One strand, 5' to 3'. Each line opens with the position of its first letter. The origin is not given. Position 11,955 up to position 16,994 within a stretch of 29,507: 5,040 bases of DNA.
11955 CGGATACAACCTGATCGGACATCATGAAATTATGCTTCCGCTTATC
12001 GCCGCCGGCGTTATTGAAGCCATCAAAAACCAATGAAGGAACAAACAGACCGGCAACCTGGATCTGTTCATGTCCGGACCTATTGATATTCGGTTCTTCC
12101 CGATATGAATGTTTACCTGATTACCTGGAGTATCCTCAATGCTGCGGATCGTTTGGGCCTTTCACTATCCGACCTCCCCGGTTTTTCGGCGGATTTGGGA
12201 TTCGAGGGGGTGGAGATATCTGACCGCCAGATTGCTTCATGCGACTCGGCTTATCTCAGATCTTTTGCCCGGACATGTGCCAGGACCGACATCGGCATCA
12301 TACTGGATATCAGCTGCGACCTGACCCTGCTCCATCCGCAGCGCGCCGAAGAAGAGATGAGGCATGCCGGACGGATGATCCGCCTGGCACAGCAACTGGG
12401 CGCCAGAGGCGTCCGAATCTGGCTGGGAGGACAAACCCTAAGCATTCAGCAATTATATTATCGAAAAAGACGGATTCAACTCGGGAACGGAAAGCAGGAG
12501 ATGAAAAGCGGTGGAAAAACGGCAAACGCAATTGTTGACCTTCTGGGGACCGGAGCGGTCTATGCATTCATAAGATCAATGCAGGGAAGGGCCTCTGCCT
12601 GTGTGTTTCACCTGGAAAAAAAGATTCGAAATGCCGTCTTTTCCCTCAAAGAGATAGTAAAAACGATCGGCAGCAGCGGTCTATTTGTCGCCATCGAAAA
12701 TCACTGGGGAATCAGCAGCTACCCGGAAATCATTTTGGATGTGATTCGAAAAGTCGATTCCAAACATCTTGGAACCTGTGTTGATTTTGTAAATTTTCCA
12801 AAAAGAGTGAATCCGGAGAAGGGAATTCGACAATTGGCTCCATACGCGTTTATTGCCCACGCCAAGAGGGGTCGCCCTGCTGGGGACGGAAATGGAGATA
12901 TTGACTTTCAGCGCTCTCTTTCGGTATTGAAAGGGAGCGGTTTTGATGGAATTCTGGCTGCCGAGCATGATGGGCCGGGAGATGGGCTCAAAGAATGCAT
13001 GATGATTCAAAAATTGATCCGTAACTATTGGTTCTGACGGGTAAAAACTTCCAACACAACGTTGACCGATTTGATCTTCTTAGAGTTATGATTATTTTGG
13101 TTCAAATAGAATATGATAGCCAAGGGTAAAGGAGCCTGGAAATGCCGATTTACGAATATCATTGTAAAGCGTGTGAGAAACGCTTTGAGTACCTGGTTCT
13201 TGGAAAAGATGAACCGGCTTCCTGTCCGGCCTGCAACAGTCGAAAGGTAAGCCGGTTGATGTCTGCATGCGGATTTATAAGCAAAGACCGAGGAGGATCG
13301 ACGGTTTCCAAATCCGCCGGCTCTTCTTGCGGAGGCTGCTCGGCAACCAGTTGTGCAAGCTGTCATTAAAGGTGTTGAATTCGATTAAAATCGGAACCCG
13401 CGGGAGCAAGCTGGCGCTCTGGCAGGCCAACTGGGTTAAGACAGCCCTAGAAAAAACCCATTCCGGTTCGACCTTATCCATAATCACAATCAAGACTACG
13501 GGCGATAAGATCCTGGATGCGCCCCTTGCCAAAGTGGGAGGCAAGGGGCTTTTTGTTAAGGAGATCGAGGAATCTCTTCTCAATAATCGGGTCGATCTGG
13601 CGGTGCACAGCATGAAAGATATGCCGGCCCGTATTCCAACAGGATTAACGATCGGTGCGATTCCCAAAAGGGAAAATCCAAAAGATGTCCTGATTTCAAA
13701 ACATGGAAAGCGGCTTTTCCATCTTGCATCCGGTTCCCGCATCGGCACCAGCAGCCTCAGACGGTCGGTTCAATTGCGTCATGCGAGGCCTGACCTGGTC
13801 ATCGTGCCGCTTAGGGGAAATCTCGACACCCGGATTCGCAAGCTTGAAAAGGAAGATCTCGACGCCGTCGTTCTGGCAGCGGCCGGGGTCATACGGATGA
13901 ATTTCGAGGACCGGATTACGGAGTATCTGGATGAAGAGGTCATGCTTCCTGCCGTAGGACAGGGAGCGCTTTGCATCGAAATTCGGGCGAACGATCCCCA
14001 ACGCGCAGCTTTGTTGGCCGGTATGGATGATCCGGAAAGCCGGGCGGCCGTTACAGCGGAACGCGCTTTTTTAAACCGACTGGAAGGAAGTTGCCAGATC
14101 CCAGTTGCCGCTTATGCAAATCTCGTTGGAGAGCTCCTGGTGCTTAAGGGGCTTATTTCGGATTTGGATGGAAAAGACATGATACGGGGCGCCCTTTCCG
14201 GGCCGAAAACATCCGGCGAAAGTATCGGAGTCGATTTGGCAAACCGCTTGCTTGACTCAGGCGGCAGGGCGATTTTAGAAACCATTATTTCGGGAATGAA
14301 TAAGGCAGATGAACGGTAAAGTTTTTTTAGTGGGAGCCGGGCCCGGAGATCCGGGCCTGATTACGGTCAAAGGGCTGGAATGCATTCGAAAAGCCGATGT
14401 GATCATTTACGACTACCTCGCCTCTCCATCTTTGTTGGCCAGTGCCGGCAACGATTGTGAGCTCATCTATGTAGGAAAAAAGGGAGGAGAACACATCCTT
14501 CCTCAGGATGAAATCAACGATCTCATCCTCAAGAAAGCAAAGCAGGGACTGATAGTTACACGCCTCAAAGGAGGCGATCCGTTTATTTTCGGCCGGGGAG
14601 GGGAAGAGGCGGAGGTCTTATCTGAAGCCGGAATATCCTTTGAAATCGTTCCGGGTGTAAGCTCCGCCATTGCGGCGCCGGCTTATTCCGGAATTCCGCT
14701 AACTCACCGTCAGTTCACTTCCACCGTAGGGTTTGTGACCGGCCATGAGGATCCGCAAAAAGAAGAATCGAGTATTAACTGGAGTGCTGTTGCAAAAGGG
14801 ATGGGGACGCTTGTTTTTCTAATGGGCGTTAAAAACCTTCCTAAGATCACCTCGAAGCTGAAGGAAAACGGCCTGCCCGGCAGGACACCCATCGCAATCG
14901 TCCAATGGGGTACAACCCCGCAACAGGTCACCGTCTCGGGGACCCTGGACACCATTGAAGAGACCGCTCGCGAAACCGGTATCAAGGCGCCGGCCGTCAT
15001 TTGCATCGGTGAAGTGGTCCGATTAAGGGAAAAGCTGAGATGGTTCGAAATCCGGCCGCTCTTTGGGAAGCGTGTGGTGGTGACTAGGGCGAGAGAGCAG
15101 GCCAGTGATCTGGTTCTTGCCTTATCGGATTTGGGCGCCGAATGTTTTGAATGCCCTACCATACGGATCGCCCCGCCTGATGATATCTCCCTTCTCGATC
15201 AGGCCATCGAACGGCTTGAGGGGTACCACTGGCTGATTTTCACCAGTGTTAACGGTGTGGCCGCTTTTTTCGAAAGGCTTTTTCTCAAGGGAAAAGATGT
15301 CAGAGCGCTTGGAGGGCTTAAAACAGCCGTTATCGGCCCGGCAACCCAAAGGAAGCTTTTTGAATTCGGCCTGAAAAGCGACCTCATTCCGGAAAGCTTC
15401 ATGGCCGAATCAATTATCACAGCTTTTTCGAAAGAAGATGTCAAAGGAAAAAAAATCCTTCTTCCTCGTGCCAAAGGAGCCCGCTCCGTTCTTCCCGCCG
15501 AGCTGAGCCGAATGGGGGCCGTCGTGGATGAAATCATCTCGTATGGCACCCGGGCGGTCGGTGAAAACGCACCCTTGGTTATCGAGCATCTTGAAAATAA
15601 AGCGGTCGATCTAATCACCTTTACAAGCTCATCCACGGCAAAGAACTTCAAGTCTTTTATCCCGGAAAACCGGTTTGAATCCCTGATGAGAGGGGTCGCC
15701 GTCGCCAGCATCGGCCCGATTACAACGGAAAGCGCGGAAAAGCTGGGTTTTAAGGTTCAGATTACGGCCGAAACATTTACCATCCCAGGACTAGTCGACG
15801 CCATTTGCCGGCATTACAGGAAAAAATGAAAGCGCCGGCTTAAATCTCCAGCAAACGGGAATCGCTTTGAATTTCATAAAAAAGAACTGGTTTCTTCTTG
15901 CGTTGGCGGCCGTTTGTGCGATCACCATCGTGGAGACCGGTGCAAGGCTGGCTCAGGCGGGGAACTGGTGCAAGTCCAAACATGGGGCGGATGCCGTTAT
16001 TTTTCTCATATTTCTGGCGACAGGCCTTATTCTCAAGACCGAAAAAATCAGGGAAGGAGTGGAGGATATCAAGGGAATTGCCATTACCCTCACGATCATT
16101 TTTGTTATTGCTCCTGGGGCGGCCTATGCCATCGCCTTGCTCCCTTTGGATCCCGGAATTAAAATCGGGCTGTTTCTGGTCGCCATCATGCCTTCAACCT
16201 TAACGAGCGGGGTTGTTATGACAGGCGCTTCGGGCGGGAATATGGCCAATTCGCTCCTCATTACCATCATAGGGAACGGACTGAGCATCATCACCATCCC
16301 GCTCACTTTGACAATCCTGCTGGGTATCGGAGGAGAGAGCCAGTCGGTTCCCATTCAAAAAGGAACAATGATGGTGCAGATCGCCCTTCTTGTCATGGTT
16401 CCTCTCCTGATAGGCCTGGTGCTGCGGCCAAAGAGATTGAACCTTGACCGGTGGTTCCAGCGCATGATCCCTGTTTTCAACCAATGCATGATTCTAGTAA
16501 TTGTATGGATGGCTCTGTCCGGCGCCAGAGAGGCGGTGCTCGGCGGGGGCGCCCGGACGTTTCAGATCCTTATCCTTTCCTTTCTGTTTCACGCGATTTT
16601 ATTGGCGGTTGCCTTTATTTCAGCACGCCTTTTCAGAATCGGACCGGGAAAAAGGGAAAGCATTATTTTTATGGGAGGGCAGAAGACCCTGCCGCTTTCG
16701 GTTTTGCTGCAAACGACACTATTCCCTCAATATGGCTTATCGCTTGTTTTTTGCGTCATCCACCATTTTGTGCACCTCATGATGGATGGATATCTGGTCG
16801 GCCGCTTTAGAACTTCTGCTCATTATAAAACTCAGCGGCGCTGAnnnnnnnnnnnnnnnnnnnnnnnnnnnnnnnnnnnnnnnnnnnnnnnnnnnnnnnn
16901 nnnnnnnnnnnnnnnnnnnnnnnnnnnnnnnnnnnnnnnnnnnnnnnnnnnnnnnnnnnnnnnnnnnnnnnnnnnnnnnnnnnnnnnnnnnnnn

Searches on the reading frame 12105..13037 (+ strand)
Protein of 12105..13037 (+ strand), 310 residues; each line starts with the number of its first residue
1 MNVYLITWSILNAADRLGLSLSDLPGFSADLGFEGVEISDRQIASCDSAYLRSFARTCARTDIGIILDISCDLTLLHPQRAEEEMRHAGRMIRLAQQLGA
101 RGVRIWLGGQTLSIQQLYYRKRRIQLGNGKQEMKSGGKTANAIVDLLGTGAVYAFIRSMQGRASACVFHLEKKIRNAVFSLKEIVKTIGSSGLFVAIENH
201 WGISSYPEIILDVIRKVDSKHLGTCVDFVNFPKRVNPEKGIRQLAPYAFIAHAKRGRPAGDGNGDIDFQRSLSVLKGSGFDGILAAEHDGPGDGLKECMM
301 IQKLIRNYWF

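Call 36: search_protein_families(library=pfam, proteins=[window:12105-13037:+], max_evalue=0.00001)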
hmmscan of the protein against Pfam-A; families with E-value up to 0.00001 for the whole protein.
window:12105-13037:+ (310 aa): 1 family
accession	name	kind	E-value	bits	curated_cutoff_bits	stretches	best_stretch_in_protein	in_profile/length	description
PF01261.30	AP_endonuc_2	-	3.5e-20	73.2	31.1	1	29-294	5-238/249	Xylose isomerase-like TIM barrel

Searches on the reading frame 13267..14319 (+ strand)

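Call 36: search_protein_families(library=pfam, proteins=[window:13267-14319:+], max_evalue=0.00001)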
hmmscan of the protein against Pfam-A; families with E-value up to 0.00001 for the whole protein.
window:13267-14319:+ (350 aa): 2 families
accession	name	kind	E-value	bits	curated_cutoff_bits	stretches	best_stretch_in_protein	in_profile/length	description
PF01379.25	Porphobil_deam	-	1.5e-86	289.7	22.1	1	40-245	1-204/207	Porphobilinogen deaminase, dipyromethane cofactor binding domain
PF03900.20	Porphobil_deamC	-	1.4e-17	64.2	26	1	261-329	3-73/74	Porphobilinogen deaminase, C-terminal domain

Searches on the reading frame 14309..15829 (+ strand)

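Call 36: search_protein_families(library=pfam, proteins=[window:14309-15829:+], max_evalue=0.00001)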
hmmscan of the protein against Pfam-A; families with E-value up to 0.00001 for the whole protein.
window:14309-15829:+ (506 aa): 2 families
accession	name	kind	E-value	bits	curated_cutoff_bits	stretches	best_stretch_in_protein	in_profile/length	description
PF02602.20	HEM4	-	4e-63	213.1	27.5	1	267-496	2-230/231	Uroporphyrinogen-III synthase HemD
PF00590.25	TP_methylase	-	7.8e-51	173.5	27.8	1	4-216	1-211/212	Tetrapyrrole (Corrin/Porphyrin) Methylases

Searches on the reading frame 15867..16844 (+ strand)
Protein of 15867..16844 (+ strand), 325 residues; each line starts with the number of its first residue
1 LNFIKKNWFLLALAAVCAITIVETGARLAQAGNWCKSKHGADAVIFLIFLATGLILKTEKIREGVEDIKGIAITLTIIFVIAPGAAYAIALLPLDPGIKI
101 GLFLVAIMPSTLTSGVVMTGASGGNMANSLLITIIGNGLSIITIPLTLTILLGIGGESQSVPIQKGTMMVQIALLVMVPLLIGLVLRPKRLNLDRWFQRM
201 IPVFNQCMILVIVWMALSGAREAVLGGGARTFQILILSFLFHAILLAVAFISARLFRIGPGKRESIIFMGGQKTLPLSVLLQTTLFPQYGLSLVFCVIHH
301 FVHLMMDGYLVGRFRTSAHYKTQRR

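Call 36: search_protein_families(library=pfam, proteins=[window:15867-16844:+], max_evalue=0.00001)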
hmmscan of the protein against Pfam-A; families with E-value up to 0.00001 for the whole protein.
window:15867-16844:+ (325 aa): 2 families
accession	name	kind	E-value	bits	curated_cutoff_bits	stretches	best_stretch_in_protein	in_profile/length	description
PF13593.11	SBF_like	-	1.3e-56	192.7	25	1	7-315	1-312/313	SBF-like CPA transporter family (DUF4137)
PF01758.21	SBF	-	2.6e-18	66.8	24.3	1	44-224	3-188/191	Sodium Bile acid symporter family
